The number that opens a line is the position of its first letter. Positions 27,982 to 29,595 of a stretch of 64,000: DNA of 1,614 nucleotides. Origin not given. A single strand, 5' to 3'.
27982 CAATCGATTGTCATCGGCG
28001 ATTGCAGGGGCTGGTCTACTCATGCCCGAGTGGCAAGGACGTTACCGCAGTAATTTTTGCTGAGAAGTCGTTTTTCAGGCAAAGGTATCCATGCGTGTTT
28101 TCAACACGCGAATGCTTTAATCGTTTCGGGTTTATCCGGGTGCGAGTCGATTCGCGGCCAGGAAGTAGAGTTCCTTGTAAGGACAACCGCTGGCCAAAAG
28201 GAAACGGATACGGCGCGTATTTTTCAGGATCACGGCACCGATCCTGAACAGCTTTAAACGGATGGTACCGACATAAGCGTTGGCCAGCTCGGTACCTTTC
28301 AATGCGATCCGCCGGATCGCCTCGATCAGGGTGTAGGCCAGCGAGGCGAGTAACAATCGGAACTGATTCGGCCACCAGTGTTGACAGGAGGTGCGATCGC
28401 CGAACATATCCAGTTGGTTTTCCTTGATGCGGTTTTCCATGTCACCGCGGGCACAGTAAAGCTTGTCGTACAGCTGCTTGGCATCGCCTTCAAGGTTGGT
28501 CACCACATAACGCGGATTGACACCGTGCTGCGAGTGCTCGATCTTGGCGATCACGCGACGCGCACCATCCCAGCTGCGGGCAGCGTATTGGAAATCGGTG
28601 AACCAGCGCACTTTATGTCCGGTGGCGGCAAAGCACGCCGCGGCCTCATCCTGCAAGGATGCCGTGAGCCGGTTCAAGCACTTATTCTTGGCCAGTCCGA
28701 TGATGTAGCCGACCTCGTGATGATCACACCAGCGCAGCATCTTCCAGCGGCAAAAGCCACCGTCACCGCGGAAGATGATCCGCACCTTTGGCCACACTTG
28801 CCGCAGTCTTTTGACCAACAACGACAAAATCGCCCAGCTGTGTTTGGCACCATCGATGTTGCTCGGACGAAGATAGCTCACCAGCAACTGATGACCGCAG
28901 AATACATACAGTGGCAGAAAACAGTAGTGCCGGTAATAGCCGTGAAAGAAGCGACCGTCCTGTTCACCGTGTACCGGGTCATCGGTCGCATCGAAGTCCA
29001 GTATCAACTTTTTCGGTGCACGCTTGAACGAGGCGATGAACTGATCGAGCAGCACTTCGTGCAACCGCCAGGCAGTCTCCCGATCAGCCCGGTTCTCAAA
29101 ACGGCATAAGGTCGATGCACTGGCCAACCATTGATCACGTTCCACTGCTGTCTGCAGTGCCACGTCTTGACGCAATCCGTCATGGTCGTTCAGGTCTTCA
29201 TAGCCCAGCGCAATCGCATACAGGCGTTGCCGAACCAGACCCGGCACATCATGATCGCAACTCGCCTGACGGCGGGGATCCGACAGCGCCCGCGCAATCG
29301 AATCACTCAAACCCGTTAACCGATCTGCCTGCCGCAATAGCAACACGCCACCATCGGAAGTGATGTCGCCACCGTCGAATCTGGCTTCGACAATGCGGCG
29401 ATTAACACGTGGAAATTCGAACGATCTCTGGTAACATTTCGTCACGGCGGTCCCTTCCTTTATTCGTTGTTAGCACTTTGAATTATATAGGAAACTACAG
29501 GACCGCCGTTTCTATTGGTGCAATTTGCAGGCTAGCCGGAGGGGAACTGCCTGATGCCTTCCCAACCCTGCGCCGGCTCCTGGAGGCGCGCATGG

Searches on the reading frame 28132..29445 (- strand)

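Call 15: search_protein_families(library=pfam, proteins=[window:28132-29445:-])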
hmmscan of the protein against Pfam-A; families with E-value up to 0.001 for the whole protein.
window:28132-29445:- (437 aa): 2 families
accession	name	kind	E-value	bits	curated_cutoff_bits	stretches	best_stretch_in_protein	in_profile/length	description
PF13701.12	DDE_Tnp_1_4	-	6e-165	549.1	34.7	1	12-435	2-431/435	Transposase DDE domain group 1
PF01609.27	DDE_Tnp_1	-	1e-12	48.7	23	1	145-373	3-200/200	Transposase DDE domain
